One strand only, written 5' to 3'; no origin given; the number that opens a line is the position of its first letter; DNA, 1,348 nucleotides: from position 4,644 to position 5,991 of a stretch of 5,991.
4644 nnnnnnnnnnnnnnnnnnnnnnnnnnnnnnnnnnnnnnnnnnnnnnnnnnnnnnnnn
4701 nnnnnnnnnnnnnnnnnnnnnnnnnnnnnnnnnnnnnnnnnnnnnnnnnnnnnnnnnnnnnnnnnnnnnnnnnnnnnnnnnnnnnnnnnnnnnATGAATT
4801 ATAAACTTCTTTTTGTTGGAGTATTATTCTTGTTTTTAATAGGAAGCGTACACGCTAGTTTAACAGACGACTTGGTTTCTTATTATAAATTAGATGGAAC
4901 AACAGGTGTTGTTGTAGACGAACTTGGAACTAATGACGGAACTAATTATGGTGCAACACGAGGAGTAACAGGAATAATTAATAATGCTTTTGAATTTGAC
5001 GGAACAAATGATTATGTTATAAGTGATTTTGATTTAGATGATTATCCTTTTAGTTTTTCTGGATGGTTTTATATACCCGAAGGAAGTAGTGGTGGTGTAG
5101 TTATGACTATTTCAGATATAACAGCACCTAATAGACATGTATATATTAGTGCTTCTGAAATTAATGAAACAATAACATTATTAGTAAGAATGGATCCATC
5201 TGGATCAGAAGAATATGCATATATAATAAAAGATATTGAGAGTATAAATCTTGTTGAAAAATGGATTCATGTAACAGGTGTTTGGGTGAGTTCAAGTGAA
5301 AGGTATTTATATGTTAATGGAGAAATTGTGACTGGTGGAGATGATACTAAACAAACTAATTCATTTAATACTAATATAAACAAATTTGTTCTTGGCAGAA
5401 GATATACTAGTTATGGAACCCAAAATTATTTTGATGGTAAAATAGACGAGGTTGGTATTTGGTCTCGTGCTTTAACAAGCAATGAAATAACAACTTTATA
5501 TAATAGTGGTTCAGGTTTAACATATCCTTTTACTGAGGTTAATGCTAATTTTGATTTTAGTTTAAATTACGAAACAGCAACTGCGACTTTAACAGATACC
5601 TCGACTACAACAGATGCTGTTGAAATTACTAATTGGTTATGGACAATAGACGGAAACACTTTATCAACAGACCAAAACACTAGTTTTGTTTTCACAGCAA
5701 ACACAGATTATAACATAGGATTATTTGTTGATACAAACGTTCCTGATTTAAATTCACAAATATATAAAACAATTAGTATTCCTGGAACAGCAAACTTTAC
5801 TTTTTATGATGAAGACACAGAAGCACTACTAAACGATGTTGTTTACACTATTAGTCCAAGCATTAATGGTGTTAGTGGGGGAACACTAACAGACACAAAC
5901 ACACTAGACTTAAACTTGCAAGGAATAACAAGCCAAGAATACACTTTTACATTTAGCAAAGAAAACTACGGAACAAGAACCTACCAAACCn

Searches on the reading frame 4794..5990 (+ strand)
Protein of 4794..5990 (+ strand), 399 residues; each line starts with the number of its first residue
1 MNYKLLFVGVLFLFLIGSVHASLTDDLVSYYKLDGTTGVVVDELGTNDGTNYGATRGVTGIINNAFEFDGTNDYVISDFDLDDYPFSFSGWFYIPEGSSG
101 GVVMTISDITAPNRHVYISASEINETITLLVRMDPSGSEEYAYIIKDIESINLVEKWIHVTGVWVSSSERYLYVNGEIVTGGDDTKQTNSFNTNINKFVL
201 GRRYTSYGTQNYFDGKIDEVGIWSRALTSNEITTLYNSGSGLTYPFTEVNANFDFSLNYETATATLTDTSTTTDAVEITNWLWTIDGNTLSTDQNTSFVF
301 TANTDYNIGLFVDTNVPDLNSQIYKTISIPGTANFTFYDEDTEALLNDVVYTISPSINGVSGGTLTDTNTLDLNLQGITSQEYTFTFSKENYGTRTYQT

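Call 8: search_protein_families(library=pfam, proteins=[window:4794-5990:+], max_evalue=1)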
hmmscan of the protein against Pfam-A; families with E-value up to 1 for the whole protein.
window:4794-5990:+ (399 aa): 7 families
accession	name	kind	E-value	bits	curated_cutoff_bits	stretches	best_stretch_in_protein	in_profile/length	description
PF13385.13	Laminin_G_3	-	9.9e-21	74.9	27.6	1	69-232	1-150/151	Concanavalin A-like lectin/glucanases superfamily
PF00354.24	Pentaxin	-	2e-05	24.8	25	1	150-240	78-171/194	Pentaxin family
PF16820.11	PKD_3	-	9.1e-05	22.7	26.3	1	274-314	28-68/68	PKD-like domain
PF18911.6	PKD_4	-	0.0089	16.5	27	1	262-314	18-70/85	PKD domain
PF02973.23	Sialidase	-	0.0096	15.9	26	1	171-234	120-183/189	Sialidase, N-terminal domain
PF22352.2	K319L-like_PKD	-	0.018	15.5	27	0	358-387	37-66/84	K319L-like, PKD domain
PF10890.13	Cyt_b-c1_8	-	0.13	13.1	24.3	1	346-369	8-31/72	Cytochrome b-c1 complex subunit 8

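Call 9: search_protein_families(library=phrogs, proteins=[window:4794-5990:+], max_evalue=1)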
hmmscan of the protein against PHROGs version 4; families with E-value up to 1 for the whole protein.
window:4794-5990:+ (399 aa): 5 families
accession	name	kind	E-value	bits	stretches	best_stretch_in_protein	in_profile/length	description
phrog_8510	-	head and packaging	1.6e-10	40.4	1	61-238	727-899/1348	virion structural protein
phrog_17347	-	unknown function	5.2e-06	27.4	1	161-241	133-210/312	-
phrog_22373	-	unknown function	2.2e-05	24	1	152-238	339-424/688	-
phrog_36859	-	unknown function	5.8e-05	23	1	171-237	387-453/500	-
phrog_35125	-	unknown function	0.022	15.3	1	100-199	153-249/300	-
